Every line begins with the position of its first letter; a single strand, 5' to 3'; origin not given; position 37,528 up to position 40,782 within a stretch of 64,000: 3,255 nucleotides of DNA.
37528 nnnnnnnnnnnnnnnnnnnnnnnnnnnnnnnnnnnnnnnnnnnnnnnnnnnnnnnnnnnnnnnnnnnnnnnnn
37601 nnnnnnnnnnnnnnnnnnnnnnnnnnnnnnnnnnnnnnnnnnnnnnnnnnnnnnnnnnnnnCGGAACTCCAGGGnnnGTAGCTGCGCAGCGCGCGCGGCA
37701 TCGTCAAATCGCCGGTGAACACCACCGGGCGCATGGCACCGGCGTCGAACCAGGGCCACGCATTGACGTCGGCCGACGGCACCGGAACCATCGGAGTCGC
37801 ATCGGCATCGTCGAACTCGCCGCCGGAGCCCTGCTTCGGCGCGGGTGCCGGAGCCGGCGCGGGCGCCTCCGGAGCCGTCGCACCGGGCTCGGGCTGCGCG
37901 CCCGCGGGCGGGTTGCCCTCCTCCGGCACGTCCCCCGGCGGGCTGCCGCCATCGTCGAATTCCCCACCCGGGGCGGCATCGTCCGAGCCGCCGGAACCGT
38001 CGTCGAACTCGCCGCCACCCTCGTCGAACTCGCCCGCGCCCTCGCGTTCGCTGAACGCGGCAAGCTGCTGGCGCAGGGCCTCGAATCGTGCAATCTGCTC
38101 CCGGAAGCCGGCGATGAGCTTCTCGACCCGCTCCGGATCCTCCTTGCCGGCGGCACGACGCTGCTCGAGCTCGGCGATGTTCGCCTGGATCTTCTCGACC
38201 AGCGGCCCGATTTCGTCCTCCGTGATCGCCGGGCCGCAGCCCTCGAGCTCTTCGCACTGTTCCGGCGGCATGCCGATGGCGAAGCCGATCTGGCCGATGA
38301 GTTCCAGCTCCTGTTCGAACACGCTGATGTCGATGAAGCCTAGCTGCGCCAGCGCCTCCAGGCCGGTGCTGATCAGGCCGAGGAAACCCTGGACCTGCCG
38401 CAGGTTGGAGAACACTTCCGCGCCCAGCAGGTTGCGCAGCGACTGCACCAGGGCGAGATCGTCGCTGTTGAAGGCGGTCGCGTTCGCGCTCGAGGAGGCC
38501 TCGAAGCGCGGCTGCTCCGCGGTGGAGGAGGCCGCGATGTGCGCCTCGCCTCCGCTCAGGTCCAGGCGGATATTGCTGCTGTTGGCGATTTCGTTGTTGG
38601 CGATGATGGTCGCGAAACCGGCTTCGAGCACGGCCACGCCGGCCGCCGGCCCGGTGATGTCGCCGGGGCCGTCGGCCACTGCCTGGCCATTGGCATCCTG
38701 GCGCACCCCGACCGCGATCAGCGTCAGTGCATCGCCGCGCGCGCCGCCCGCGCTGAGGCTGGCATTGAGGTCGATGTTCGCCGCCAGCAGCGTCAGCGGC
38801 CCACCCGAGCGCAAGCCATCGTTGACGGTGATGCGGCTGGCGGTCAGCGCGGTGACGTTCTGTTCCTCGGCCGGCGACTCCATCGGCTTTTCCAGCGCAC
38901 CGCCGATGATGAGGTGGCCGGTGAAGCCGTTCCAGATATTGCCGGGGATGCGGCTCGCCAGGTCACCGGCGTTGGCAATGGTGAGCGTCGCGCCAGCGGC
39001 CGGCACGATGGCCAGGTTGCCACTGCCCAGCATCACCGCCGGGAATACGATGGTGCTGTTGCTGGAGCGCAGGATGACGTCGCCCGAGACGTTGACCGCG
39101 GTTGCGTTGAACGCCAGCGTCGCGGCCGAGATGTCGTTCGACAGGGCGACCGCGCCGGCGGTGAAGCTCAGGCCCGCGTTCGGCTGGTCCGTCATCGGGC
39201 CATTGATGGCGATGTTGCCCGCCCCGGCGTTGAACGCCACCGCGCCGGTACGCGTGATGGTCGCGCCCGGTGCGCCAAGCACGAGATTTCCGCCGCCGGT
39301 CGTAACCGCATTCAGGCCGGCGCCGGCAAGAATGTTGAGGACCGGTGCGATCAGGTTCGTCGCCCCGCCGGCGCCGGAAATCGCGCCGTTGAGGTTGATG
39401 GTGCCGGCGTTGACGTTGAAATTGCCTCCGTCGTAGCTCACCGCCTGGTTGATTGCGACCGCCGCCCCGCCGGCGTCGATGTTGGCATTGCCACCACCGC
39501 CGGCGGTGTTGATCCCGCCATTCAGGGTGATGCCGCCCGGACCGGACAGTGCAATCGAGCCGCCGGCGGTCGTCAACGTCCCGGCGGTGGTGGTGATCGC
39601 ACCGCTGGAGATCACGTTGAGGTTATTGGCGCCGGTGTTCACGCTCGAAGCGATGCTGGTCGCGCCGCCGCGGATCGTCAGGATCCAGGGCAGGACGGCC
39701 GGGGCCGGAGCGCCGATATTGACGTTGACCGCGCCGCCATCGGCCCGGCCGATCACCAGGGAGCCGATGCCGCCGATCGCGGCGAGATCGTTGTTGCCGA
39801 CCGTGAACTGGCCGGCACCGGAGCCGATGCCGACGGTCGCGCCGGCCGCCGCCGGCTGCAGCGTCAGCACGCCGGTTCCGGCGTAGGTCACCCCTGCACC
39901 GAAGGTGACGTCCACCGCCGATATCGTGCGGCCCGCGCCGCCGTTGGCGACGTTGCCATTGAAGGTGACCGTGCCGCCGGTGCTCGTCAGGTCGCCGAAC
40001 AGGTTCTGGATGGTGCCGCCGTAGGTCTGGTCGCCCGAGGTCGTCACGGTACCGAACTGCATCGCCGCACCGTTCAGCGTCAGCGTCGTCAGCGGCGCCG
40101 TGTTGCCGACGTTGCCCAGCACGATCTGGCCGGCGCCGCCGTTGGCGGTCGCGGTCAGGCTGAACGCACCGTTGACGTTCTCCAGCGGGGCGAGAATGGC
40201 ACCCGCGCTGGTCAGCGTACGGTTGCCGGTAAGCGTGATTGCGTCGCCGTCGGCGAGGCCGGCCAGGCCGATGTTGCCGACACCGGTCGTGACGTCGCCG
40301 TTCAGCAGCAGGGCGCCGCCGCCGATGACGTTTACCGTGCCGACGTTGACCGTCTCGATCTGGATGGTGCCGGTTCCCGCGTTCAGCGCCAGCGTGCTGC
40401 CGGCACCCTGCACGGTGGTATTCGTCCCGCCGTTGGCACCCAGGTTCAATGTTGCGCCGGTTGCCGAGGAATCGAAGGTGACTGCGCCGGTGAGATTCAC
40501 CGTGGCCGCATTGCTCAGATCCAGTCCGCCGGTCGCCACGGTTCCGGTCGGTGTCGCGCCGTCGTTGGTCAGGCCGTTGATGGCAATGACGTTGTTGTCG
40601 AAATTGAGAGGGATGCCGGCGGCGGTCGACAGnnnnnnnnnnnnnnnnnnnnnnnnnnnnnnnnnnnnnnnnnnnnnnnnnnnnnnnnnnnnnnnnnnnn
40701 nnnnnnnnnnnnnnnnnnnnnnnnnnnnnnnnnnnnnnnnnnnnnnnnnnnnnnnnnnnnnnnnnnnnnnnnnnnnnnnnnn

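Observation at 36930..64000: Candidate new system: parvulin-TpsB-giant TpsA-SapC operon facing an FHA-cyclase/PP2C/Ser-Thr kinase operon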

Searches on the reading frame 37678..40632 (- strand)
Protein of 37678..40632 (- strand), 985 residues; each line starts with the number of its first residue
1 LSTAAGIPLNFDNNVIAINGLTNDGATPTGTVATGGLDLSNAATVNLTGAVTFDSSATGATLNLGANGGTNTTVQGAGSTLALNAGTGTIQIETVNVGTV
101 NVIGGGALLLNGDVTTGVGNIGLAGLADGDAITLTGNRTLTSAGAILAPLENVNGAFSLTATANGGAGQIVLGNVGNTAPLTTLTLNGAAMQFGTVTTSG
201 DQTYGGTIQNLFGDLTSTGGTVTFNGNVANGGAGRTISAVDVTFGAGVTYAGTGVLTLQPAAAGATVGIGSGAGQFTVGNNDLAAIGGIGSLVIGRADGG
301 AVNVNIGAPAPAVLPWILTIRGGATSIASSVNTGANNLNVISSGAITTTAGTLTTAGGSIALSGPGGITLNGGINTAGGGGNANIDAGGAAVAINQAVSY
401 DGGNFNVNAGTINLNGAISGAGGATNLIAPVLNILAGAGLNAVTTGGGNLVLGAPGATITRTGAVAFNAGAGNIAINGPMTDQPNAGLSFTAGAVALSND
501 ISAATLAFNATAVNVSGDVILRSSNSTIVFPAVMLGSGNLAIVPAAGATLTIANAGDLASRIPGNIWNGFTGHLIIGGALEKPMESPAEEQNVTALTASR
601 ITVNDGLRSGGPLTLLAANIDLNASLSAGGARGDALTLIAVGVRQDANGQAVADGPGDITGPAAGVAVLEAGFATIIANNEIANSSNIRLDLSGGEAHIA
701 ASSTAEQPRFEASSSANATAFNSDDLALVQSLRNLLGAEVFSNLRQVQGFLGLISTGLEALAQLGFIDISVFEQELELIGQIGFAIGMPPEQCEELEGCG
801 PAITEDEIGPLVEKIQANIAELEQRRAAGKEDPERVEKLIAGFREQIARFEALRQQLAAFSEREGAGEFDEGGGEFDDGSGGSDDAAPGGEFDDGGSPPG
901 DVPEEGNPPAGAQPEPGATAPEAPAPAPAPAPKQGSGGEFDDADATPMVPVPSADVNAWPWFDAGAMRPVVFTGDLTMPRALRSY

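Call 8: search_protein_families(library=pfam, proteins=[window:37678-40632:-], max_evalue=0.01)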
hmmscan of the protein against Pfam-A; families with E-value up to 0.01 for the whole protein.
window:37678-40632:- (985 aa): 0 families
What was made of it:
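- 37675..54630 (-): TpsA exoprotein, 5651 aa: N-terminal TPS domain, repeat-rich shaft, and a conserved C-terminal module. No toxin domain was found in the last 985 aa (call 8).
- On Contact-dependent inhibition (CdiA/CdiB/CdiI): No Pfam family in the last 985 aa of TpsA (call 8).
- Closest known: FhaB/FhaC of Bordetella. Different: The C-terminal module here matches no Pfam family (call 8).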
